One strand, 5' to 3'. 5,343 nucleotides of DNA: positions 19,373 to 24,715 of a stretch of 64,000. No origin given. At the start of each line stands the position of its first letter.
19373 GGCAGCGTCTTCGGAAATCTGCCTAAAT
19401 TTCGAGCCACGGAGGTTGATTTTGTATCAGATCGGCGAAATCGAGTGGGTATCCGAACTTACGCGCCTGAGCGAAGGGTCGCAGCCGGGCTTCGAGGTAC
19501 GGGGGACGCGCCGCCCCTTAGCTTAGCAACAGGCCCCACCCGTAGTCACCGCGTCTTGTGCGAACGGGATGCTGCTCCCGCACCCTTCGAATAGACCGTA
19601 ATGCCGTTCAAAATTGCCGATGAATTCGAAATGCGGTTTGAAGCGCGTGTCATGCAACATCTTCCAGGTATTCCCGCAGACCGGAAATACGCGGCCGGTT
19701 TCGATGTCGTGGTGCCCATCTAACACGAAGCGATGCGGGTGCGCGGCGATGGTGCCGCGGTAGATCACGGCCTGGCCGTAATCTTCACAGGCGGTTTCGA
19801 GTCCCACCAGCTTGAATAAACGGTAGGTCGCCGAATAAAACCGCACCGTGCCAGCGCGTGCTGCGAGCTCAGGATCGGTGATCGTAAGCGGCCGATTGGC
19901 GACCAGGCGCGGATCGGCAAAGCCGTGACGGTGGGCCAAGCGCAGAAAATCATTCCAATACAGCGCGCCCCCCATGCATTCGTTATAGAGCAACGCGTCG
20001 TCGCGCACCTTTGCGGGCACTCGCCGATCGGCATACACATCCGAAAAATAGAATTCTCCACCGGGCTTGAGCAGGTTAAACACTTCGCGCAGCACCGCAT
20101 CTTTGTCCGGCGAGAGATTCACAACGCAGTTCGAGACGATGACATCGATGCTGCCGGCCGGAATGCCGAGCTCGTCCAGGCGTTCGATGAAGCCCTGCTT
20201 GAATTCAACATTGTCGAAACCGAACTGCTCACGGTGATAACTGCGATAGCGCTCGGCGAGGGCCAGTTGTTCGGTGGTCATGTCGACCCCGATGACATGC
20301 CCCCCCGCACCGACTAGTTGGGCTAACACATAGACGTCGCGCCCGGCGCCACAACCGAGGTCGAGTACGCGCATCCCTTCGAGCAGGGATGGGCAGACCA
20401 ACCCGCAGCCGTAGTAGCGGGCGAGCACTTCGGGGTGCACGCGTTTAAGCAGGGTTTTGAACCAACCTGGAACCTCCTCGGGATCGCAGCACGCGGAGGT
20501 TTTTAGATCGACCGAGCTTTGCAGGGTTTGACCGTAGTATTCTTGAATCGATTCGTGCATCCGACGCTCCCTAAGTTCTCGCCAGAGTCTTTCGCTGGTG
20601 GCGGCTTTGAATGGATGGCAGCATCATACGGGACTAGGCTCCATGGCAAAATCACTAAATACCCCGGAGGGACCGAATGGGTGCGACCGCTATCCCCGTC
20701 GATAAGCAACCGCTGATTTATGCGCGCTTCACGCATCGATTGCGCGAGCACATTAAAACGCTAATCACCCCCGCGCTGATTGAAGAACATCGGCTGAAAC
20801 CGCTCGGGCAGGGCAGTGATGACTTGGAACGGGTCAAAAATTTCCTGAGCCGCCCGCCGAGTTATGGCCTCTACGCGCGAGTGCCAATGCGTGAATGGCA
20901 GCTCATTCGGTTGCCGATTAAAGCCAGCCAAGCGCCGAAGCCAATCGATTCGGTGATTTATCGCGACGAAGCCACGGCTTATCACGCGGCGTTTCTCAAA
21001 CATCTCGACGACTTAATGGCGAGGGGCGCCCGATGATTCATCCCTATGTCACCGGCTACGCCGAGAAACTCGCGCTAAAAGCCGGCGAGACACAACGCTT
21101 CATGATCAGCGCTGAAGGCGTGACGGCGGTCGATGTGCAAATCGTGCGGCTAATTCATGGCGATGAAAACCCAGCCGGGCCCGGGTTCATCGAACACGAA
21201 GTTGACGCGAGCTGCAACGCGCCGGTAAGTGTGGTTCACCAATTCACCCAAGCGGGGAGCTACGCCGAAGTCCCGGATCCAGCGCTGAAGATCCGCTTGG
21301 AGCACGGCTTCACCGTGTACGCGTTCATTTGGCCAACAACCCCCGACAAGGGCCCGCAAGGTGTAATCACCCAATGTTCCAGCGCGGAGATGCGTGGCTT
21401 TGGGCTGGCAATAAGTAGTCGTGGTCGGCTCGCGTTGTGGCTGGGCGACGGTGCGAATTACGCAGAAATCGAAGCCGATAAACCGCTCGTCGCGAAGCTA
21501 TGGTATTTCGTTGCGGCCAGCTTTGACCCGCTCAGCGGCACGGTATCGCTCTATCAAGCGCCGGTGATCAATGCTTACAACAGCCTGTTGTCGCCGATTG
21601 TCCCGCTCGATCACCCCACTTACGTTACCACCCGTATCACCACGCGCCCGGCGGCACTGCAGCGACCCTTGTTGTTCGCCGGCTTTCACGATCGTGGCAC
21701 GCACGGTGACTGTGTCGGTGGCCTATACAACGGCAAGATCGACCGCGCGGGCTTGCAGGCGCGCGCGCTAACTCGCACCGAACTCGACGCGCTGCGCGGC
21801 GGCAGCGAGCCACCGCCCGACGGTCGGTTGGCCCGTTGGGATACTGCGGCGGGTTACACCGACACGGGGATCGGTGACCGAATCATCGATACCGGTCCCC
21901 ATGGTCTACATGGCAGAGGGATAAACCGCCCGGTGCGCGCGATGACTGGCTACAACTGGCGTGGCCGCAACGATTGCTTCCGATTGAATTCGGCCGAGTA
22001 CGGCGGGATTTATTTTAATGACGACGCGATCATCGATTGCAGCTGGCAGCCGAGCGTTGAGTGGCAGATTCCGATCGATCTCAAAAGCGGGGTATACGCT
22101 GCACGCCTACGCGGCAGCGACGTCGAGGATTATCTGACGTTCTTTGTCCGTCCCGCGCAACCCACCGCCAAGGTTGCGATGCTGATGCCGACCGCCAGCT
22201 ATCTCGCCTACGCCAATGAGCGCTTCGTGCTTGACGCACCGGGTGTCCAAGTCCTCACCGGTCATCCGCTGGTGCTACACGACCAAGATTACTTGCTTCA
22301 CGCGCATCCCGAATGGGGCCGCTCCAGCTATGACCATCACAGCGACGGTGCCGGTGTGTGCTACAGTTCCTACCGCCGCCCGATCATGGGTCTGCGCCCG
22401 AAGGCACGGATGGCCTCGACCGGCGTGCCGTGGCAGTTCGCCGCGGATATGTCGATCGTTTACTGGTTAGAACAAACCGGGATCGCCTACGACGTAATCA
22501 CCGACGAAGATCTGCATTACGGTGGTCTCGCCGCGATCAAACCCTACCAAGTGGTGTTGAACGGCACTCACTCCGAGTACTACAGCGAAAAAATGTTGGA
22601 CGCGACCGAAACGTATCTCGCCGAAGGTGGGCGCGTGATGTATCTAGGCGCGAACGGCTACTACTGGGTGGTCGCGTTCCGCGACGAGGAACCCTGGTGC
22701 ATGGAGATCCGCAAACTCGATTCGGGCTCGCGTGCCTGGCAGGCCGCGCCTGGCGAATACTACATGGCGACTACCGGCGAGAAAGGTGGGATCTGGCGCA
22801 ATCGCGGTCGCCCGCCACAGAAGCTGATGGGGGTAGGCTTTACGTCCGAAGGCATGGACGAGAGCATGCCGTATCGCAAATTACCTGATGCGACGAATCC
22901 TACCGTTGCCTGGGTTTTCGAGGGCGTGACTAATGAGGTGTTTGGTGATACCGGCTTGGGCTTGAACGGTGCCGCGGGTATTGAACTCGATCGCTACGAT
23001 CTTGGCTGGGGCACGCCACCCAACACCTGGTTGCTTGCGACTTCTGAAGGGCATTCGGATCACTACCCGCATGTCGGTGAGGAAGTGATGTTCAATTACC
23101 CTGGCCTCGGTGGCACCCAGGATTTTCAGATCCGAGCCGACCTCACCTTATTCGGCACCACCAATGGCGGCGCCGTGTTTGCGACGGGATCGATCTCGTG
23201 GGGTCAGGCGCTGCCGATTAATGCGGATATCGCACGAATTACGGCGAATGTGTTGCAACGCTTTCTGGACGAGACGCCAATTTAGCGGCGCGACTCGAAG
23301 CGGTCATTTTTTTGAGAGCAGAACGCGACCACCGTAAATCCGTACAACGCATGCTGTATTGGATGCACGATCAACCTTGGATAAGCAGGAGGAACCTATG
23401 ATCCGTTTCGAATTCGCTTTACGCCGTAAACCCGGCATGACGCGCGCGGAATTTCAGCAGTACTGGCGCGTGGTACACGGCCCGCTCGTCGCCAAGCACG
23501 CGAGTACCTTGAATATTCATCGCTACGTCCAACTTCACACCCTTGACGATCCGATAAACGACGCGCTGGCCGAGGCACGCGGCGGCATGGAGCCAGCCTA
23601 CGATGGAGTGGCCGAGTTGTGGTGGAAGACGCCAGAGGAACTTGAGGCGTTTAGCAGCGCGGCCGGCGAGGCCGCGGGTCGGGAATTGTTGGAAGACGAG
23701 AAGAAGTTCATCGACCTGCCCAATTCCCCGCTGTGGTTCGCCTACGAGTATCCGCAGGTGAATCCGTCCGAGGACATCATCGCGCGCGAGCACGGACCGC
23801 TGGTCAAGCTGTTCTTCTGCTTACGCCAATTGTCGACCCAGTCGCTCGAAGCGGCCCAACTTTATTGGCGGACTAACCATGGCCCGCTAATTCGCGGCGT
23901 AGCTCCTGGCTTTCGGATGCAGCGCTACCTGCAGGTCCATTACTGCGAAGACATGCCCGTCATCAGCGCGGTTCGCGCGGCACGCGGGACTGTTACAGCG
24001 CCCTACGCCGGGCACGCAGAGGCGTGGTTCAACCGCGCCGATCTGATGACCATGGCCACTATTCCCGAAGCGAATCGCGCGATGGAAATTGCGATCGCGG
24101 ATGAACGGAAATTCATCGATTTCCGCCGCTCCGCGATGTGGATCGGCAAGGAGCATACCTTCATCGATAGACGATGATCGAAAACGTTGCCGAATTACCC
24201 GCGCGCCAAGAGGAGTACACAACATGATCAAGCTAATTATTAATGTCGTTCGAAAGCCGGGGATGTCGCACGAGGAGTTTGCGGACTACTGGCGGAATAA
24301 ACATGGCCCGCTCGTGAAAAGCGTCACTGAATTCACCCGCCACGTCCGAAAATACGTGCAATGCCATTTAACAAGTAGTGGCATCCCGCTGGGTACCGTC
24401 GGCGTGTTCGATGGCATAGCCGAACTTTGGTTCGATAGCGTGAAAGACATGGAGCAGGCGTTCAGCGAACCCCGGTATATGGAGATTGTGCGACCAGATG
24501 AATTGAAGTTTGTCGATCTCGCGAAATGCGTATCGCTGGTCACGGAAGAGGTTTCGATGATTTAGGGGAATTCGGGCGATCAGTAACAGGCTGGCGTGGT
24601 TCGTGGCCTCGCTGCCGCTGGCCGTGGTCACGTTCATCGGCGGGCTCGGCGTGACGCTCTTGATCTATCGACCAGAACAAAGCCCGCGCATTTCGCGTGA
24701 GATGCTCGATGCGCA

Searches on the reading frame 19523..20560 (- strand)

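Call 16: search_protein_families(library=pfam, proteins=[window:19523-20560:-], max_evalue=0.00001)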
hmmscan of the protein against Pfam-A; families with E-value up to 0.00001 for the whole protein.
window:19523-20560:- (345 aa): 8 families
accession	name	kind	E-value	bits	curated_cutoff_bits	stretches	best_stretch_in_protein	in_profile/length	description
PF13847.12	Methyltransf_31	-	5.8e-38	130.3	27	1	61-211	3-143/145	Methyltransferase domain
PF13649.12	Methyltransf_25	-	1.8e-17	64.2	27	1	65-168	1-97/97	Methyltransferase domain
PF08241.18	Methyltransf_11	-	3.1e-16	60.2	21.2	1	66-172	1-95/95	Methyltransferase domain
PF08242.18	Methyltransf_12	-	7e-15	56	30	1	66-169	1-97/98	Methyltransferase domain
PF13489.12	Methyltransf_23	-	1e-13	51.8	27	1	58-202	19-132/164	Methyltransferase domain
PF01209.24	Ubie_methyltran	-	2.4e-11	43.9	20.1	1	59-171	45-150/233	ubiE/COQ5 methyltransferase family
PF01728.25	FtsJ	-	1.4e-06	28.8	24.1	1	61-155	21-111/181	FtsJ-like methyltransferase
PF01135.25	PCMT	-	1.4e-06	28.6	20.3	1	59-104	71-116/210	Protein-L-isoaspartate(D-aspartate) O-methyltransferase (PCMT)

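Call 39: search_protein_families(library=ncbifam, proteins=[window:19523-20560:-], max_evalue=0.001)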
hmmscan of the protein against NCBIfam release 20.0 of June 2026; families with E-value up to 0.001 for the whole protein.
window:19523-20560:- (345 aa): 37 families (the best 25 are shown)
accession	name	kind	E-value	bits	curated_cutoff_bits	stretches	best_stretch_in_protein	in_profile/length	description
NF008823.0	PRK11873.1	subfamily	6.1e-53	180.1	263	1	3-230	9-239/272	arsenite methyltransferase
NF040538.1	methyl_ArsM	equivalog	1.3e-41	142.9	500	2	3-128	3-128/356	arsinothricin biosynthesis methyltransferase ArsM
NF041537.1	ArsM_AhpD_UU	exception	7.8e-36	123.6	510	1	36-222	49-230/345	arsenite methyltransferase/AhpD domain selenoprotein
NF041536.1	ArsM_DUF2284_UU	exception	3.2e-33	114.8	575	1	35-222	48-230/459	arsenite methyltransferase/DUF2284 domain selenoprotein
NF047649.1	MTase_UXPK_star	exception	6.4e-32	110.7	460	1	33-218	47-227/283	methyltransferase/UXPK-star double selenoprotein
NF038099.1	AsSugarArsM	exception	2.8e-24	85.9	400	1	43-305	38-301/321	arsenosugar biosynthesis arsenite methyltransferase ArsM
NF045667.1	MTase_DVU1556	equivalog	1.2e-21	77.2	155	1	59-215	20-161/213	DVU_1556 family methyltransferase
NF040539.1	AST_met_ArsM_2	exception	6.3e-20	72.1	240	1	63-217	58-208/262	putative arsinothricin biosynthesis methyltransferase ArsM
NF043040.1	corrin_prot_MT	hypoth_equivalog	1.1e-12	47.9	180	1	61-181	41-156/216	corrinoid protein-associated methyltransferase CpaM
TIGR01983.1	UbiG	equivalog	1.5e-11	44.1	102.95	1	59-175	47-154/228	bifunctional 2-polyprenyl-6-hydroxyphenol methylase/3-demethylubiquinol 3-O-methyltransferase UbiG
TIGR02072.1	BioC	equivalog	1.7e-11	44.4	184.95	1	63-177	36-137/244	malonyl-ACP O-methyltransferase BioC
NF001244.0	PRK00216.1-5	equivalog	2.9e-09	36.6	216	1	62-176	49-157/236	bifunctional demethylmenaquinone methyltransferase/2-methoxy-6-polyprenyl-1,4-benzoquinol methylase UbiE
TIGR02752.1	MenG_heptapren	equivalog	4.7e-08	32.8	419.85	1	61-170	45-147/231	demethylmenaquinone methyltransferase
NF001240.0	PRK00216.1-1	equivalog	1.2e-07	31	378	1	58-170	60-166/251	bifunctional demethylmenaquinone methyltransferase/2-methoxy-6-polyprenyl-1,4-benzoquinol methylase UbiE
NF001243.0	PRK00216.1-4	equivalog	3.2e-07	29.9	235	1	61-169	47-148/237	demethylmenaquinone methyltransferase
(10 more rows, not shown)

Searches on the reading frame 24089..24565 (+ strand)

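Call 16: search_protein_families(library=pfam, proteins=[window:24089-24565:+], max_evalue=0.00001)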
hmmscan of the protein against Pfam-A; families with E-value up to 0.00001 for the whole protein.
window:24089-24565:+ (158 aa): 1 family
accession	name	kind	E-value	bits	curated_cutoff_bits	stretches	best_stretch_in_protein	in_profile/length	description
PF07110.17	EthD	-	4.8e-22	79.4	22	1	56-144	1-95/96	EthD domain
